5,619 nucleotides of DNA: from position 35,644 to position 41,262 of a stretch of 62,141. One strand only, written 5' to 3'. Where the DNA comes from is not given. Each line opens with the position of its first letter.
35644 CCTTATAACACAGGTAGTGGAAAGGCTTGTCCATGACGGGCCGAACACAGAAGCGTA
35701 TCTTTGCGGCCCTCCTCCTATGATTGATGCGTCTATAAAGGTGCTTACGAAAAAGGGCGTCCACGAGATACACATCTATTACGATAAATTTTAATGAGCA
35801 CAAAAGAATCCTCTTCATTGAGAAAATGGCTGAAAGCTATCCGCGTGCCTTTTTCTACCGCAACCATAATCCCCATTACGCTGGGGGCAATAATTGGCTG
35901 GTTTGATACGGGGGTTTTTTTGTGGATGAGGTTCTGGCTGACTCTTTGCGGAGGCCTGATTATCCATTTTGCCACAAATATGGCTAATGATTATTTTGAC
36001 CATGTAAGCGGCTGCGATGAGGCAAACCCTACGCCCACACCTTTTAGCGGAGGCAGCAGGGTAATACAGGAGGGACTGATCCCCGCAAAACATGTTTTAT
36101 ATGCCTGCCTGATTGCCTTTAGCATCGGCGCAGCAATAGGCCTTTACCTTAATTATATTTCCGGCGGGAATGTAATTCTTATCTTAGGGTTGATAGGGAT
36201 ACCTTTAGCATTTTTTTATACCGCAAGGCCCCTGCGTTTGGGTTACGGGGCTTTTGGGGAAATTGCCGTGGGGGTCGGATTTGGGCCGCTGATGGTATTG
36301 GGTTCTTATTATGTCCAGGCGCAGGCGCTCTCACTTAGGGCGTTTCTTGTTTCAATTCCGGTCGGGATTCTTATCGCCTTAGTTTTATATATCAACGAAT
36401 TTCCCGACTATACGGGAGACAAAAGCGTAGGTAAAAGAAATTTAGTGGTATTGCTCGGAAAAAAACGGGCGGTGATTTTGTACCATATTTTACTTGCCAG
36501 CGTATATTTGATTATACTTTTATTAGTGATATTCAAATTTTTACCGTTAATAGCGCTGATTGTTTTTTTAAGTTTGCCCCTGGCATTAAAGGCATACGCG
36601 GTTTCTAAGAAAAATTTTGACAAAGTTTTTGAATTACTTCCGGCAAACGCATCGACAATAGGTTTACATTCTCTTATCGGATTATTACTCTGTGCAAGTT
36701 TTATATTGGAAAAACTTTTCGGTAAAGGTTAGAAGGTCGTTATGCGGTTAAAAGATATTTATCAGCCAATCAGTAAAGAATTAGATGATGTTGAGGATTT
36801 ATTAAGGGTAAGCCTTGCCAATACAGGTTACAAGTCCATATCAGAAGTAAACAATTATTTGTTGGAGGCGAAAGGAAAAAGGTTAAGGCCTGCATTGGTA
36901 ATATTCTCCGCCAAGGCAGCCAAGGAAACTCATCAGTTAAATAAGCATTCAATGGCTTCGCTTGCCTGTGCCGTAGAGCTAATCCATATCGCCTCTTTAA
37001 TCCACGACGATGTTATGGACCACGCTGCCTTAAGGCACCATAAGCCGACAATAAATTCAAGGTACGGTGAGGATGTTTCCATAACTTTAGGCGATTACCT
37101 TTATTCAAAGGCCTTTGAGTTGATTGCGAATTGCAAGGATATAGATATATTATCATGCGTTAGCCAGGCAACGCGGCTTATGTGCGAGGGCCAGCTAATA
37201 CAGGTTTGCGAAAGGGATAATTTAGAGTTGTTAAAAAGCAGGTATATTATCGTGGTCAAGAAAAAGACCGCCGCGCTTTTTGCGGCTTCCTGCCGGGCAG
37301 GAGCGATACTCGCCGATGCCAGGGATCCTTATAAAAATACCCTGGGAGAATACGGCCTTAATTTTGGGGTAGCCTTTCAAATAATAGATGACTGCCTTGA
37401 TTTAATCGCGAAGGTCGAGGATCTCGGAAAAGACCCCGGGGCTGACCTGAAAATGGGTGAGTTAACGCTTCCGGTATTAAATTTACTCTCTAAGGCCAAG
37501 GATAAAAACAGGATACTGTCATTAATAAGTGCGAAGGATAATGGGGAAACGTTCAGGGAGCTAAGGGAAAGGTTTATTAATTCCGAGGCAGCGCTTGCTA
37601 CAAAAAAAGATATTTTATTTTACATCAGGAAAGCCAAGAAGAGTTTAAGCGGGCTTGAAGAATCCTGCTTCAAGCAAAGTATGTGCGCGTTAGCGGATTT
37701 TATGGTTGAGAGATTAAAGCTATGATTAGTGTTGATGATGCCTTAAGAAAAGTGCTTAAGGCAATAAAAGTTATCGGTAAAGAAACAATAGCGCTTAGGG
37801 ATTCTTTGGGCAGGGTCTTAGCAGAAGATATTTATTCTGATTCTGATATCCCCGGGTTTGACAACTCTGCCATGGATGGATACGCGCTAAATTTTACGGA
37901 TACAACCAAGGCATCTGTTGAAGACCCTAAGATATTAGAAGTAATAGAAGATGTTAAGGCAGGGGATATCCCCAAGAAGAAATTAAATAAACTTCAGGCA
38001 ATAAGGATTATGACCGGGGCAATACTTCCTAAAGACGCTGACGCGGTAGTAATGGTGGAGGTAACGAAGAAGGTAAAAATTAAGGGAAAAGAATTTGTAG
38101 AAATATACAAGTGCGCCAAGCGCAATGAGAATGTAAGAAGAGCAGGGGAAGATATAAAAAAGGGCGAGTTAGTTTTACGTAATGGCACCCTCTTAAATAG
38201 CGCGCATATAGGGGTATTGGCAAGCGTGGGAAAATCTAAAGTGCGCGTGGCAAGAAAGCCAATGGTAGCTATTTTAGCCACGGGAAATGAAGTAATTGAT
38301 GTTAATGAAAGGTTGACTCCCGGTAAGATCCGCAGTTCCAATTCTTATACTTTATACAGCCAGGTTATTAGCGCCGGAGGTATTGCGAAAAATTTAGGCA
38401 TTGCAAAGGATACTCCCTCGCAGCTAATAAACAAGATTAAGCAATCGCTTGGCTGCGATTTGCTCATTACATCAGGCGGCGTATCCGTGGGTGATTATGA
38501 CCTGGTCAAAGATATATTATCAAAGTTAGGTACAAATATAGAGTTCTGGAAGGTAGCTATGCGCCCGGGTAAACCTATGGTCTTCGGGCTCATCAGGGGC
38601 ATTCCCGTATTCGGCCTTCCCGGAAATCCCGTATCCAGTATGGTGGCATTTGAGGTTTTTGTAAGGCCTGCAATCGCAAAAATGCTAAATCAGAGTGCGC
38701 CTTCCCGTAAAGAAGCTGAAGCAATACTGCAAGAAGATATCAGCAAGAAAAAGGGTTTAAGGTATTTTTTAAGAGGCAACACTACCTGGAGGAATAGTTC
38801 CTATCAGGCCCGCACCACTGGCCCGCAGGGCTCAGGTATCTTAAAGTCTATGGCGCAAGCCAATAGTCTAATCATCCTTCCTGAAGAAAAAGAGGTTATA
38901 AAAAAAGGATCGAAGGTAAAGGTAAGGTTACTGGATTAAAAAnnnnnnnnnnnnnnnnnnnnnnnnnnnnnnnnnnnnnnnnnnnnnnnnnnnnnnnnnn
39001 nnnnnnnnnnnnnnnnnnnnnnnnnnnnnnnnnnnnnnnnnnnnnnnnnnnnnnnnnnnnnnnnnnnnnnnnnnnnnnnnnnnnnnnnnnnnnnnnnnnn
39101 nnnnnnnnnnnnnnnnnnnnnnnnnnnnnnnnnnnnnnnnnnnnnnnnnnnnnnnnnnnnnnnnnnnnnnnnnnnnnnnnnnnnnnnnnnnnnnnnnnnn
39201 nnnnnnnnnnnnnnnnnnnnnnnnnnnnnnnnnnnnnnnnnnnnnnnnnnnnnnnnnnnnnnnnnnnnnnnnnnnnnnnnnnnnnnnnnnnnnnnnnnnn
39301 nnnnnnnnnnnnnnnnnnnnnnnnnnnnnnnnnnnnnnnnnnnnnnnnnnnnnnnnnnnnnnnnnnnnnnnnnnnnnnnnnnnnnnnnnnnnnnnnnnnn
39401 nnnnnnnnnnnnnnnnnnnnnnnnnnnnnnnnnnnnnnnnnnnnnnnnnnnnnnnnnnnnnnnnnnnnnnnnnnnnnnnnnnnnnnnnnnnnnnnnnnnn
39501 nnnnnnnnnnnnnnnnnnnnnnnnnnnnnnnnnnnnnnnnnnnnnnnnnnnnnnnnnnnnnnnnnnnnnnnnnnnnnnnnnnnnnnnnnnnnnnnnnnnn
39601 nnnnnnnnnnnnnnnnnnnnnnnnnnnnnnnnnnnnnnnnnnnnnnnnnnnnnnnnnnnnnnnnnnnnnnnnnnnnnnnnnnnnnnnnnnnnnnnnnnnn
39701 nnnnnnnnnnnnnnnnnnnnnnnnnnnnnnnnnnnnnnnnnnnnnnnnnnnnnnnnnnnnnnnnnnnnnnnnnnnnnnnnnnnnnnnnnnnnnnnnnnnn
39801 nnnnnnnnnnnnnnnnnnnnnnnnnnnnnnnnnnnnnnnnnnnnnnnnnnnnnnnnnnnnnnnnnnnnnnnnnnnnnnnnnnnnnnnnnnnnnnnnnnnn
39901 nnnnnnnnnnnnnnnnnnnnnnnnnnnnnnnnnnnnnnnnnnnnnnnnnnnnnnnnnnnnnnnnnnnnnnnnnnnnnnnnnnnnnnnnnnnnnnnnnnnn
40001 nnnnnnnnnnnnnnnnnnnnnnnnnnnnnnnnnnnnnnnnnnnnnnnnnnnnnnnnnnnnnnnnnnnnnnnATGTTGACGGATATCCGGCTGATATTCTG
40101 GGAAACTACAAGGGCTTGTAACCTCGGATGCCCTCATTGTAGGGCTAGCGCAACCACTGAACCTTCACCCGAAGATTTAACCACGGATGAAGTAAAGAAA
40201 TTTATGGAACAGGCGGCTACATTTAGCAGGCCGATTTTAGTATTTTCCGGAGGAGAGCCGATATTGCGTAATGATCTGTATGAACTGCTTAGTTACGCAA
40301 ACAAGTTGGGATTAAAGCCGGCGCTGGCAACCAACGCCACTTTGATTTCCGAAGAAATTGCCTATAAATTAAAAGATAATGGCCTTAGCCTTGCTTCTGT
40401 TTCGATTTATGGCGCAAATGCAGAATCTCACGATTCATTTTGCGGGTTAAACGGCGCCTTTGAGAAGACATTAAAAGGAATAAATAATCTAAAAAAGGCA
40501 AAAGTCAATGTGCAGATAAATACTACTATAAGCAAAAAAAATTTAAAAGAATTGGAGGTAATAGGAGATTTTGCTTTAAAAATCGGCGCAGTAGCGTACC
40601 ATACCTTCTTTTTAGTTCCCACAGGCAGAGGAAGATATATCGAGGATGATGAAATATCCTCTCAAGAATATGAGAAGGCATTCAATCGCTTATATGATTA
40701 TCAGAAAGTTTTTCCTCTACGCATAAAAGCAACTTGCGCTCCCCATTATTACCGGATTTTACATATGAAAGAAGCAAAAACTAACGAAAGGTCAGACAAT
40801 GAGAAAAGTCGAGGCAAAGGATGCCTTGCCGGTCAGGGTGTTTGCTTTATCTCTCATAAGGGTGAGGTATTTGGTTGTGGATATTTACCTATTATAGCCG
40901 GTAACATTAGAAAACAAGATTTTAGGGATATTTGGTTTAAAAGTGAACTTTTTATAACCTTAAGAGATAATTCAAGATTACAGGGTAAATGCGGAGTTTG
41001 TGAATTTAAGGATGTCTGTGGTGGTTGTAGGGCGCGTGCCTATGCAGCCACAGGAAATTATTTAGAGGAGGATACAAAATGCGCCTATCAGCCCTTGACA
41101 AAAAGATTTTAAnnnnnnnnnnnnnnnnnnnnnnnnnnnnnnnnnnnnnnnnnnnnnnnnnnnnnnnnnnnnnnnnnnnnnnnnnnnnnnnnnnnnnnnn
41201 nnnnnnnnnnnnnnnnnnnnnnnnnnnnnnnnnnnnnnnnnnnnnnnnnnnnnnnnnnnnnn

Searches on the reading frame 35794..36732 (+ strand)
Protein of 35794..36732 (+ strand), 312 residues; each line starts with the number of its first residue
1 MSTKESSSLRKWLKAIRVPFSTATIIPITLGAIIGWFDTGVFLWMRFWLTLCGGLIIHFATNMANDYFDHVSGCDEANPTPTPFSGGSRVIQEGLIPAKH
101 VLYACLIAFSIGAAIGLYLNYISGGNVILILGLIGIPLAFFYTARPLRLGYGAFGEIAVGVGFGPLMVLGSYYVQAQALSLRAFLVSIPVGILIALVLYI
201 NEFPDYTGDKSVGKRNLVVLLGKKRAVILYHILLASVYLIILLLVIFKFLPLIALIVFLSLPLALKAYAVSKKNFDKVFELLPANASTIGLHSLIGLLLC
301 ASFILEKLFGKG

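Call 8: search_protein_families(library=pfam, proteins=[window:35794-36732:+], max_evalue=0.00001)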
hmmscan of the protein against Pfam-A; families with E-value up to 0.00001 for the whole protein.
window:35794-36732:+ (312 aa): 1 family
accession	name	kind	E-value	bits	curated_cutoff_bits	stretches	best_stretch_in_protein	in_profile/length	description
PF01040.23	UbiA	-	1.5e-31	110.1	34.2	1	26-277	3-239/250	UbiA prenyltransferase family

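Call 26: search_protein_families(library=ncbifam, proteins=[window:35794-36732:+], max_evalue=0.00001)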
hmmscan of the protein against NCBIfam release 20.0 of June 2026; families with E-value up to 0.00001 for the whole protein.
window:35794-36732:+ (312 aa): 15 families
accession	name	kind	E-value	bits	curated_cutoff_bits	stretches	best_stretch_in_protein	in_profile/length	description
NF004749.0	PRK06080.1-1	equivalog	1.9e-52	178.4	277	1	4-308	14-310/311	1,4-dihydroxy-2-naphthoate polyprenyltransferase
NF004751.0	PRK06080.1-3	equivalog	3.5e-52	177.8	264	1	3-304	4-294/296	1,4-dihydroxy-2-naphthoate polyprenyltransferase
TIGR02235.1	menA_cyano-plnt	equivalog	1.7e-41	142.4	225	1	12-304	2-284/285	2-carboxy-1,4-naphthoquinone phytyltransferase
NF004617.0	PRK05951.1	equivalog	1.5e-39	136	239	1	48-308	53-302/306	prenyltransferase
TIGR00751.1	menA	equivalog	1.2e-37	129.9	102.15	1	24-292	8-274/284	1,4-dihydroxy-2-naphthoate octaprenyltransferase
NF009926.0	PRK13387.1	equivalog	1.6e-35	122.7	316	1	7-309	1-317/317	1,4-dihydroxy-2-naphthoate polyprenyltransferase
NF004750.0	PRK06080.1-2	equivalog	2.1e-33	116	346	1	6-288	3-283/301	1,4-dihydroxy-2-naphthoate polyprenyltransferase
NF004753.0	PRK06080.1-5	equivalog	1.4e-31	109.9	555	1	5-310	7-310/312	1,4-dihydroxy-2-naphthoate polyprenyltransferase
NF004754.0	PRK06080.1-6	equivalog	4.9e-24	85.2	522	1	3-278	3-277/308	1,4-dihydroxy-2-naphthoate polyprenyltransferase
NF004752.0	PRK06080.1-4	subfamily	6.7e-24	85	289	1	9-269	3-264/300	1,4-dihydroxy-2-naphthoate polyprenyltransferase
TIGR01476.1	chlor_syn_BchG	subfamily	1.5e-17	63.9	212.3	1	24-261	11-241/283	(bacterio)chlorophyll synthase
NF005742.0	PRK07566.1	equivalog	3.5e-17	62.5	313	1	21-261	36-270/315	chlorophyll synthase ChlG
NF009058.0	PRK12392.1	subfamily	9.4e-11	41.3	494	1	51-263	59-264/333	bacteriochlorophyll c synthase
NF009523.0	PRK12884.1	equivalog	8.6e-09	35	269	1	12-259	7-233/279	prenyltransferase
NF009513.0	PRK12872.1-3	equivalog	6.2e-07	29.2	288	1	43-295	51-288/293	prenyltransferase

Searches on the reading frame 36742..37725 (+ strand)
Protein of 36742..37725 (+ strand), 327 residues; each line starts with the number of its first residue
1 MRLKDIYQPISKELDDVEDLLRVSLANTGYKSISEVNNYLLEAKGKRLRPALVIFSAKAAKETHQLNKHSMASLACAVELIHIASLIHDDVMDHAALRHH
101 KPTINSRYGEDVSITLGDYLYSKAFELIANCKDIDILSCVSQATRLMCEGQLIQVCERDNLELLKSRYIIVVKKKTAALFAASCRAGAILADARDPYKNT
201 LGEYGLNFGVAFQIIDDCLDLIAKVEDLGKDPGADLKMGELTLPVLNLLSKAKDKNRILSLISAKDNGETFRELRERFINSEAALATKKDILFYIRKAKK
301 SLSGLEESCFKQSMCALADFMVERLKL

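Call 8: search_protein_families(library=pfam, proteins=[window:36742-37725:+], max_evalue=0.00001)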
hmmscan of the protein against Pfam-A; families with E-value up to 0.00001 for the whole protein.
window:36742-37725:+ (327 aa): 1 family
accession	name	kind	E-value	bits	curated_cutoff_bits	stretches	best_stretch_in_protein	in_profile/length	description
PF00348.22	polyprenyl_synt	-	1.4e-67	228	27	1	32-267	3-238/251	Polyprenyl synthetase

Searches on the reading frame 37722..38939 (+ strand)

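Call 8: search_protein_families(library=pfam, proteins=[window:37722-38939:+], max_evalue=0.00001)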
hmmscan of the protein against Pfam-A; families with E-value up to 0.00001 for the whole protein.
window:37722-38939:+ (405 aa): 3 families
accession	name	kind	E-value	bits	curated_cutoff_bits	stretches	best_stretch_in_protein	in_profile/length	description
PF03453.22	MoeA_N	-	1.3e-51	174.9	30.8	1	2-170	1-160/160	MoeA N-terminal region (domain I and II)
PF00994.29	MoCF_biosynth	-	6.2e-30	104.2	26.6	1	183-319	1-143/144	Probable molybdopterin binding domain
PF03454.20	MoeA_C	-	7.3e-16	58.6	22.1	1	334-404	2-72/72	MoeA C-terminal region (domain IV)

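Call 94: search_protein_families(library=ncbifam, proteins=[window:37722-38939:+], max_evalue=1e-8)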
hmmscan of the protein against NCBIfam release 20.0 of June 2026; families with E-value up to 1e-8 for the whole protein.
window:37722-38939:+ (405 aa): 7 families
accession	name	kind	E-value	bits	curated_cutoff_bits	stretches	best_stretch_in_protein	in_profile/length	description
NF007960.1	PRK10680.1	equivalog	3.7e-122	408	440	1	2-403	1-400/401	molybdopterin molybdotransferase MoeA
NF045515.2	Glp_gephyrin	equivalog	5.8e-120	400.7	475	1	3-404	2-403/403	molybdotransferase-like divisome protein Glp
NF011068.0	PRK14498.1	equivalog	5.4e-118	394.8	534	1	2-404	10-410/647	molybdopterin biosynthesis protein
NF050098.1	MoeA_actino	exception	9.1e-115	383.6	560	1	3-404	2-400/400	molybdopterin molybdotransferase MoeA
NF011060.0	PRK14491.1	equivalog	3.9e-104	349.2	532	1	2-402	200-592/598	bifunctional molybdopterin-guanine dinucleotide biosynthesis adaptor protein MobB/molybdopterin molybdotransferase MoeA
NF011067.0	PRK14497.1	equivalog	5.1e-64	216.8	536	1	2-403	11-403/546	putative molybdopterin biosynthesis protein MoeA/unknown domain fusion protein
TIGR00177.1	molyb_syn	domain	1.3e-29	103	85.35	1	180-316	2-148/148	molybdenum cofactor synthesis domain-containing protein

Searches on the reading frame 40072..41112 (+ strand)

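Call 9: search_protein_families(library=pfam, proteins=[window:40072-41112:+], max_evalue=0.00001)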
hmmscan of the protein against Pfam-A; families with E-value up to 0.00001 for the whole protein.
window:40072-41112:+ (346 aa): 3 families
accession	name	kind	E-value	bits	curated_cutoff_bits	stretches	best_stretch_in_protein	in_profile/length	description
PF04055.27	Radical_SAM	-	4.4e-23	82.7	29.5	1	11-164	2-162/166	Radical SAM superfamily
PF13186.11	SPASM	-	6.7e-08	33.1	21.5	1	251-310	1-66/67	Iron-sulfur cluster-binding domain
PF13353.11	Fer4_12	-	2.3e-06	28.4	22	1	7-114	8-115/137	4Fe-4S single cluster domain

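Call 94: search_protein_families(library=ncbifam, proteins=[window:40072-41112:+], max_evalue=1e-8)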
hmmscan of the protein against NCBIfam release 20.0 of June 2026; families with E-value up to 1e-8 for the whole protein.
window:40072-41112:+ (346 aa): 48 families (the best 25 are shown)
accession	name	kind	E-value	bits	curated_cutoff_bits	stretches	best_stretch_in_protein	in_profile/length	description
TIGR04545.1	rSAM_ahbD_hemeb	equivalog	1.1e-136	455.7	500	1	7-341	1-339/339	heme b synthase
TIGR04053.2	TIGR04053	equivalog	2.4e-105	352.8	395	1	7-341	9-366/366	TIGR04053 family radical SAM/SPASM domain-containing protein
TIGR04055.1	rSAM_NirJ2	equivalog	3.5e-100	335.7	500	1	7-340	1-325/326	putative heme d1 biosynthesis radical SAM protein NirJ2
TIGR04347.1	pseudo_SAM_Halo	equivalog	1.9e-60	205.2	525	1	8-339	40-385/390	TIGR04347 family pseudo-SAM/SPASM protein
TIGR04546.1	rSAM_ahbC_deAc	equivalog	7.3e-59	199.5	650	1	7-338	40-384/390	12,18-didecarboxysiroheme deacetylase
TIGR04054.1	rSAM_NirJ1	equivalog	2.3e-58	197.7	650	1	8-338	38-381/387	putative heme d1 biosynthesis radical SAM protein NirJ1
TIGR04051.1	rSAM_NirJ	equivalog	3.5e-53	180.8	515.45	1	8-338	4-347/354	heme d1 biosynthesis radical SAM protein NirJ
NF050035.1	rSAM_WgK_link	exception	8.6e-45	153.3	650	1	11-340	14-364/367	radical SAM/SPASM peptide maturase WgkB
TIGR04303.1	GeoRSP_rSAM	equivalog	5.1e-43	147.9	400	1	8-337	7-324/325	GeoRSP system radical SAM/SPASM protein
TIGR03962.1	mycofact_rSAM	equivalog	6.2e-41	140.7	265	1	8-337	14-331/339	mycofactocin radical SAM maturase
NF045574.1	sacti_mat_StsB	exception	7.7e-41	140.4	625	1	4-331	94-407/466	StsB family radical SAM/SPASM domain sactipeptide maturase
TIGR02109.1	PQQ_syn_pqqE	equivalog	5.5e-39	134.1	381.35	2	9-173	10-174/358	pyrroloquinoline quinone biosynthesis protein PqqE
TIGR04250.1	SCM_rSAM_ScmE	equivalog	2.2e-36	125.5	400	1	11-329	8-337/358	SynChlorMet cassette radical SAM/SPASM protein ScmE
TIGR04340.1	rSAM_ACGX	hypoth_equivalog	1.5e-34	119.8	400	1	10-337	7-337/341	radical SAM/SPASM domain protein, ACGX system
TIGR04251.1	SCM_rSAM_ScmF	equivalog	9.6e-33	114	400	1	6-331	4-333/353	SynChlorMet cassette radical SAM/SPASM protein ScmF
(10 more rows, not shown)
